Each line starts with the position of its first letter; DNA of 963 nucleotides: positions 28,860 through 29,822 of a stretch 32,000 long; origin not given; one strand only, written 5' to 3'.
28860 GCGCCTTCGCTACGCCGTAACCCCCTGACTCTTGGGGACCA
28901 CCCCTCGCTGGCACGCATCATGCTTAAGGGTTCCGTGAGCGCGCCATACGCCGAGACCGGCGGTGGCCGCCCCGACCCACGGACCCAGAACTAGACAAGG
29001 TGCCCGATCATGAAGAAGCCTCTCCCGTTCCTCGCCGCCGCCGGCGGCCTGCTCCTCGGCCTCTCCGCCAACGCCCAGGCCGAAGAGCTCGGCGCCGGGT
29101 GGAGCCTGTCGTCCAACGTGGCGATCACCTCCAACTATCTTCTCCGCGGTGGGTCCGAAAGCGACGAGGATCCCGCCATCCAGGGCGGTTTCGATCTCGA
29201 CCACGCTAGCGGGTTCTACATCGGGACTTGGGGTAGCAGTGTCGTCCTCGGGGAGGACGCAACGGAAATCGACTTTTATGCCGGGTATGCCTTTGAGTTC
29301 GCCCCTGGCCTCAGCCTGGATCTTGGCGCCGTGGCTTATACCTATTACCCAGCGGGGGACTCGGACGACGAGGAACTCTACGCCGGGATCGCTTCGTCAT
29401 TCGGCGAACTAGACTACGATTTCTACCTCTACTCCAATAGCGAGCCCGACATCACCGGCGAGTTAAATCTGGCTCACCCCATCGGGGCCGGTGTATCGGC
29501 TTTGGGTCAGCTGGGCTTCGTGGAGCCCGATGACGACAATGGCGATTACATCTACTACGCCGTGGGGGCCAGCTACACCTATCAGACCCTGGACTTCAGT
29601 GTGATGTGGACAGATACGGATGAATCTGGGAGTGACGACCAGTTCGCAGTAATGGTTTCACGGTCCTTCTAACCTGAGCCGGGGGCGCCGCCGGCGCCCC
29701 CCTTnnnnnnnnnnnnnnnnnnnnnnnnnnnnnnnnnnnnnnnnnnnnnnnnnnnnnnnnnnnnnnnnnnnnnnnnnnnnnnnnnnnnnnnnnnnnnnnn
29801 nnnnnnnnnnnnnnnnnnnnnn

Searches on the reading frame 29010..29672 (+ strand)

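Call 12: search_protein_families(library=pfam, proteins=[window:29010-29672:+], max_evalue=0.001)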
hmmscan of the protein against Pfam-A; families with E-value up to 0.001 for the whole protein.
window:29010-29672:+ (220 aa): 1 family
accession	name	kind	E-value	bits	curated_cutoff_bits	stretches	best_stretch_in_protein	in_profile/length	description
PF09694.16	Gcw_chp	-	1.6e-30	107.3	24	1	29-205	6-203/230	Bacterial protein of unknown function (Gcw_chp)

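Call 23: search_protein_families(library=ncbifam, proteins=[window:29010-29672:+], max_evalue=0.001)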
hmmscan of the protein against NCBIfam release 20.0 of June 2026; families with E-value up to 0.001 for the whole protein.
window:29010-29672:+ (220 aa): 1 family
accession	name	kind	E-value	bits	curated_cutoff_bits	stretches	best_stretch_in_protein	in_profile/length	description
TIGR02001.1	gcw_chp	subfamily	3.4e-39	134.9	47.15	1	1-220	1-244/244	TorF family putative porin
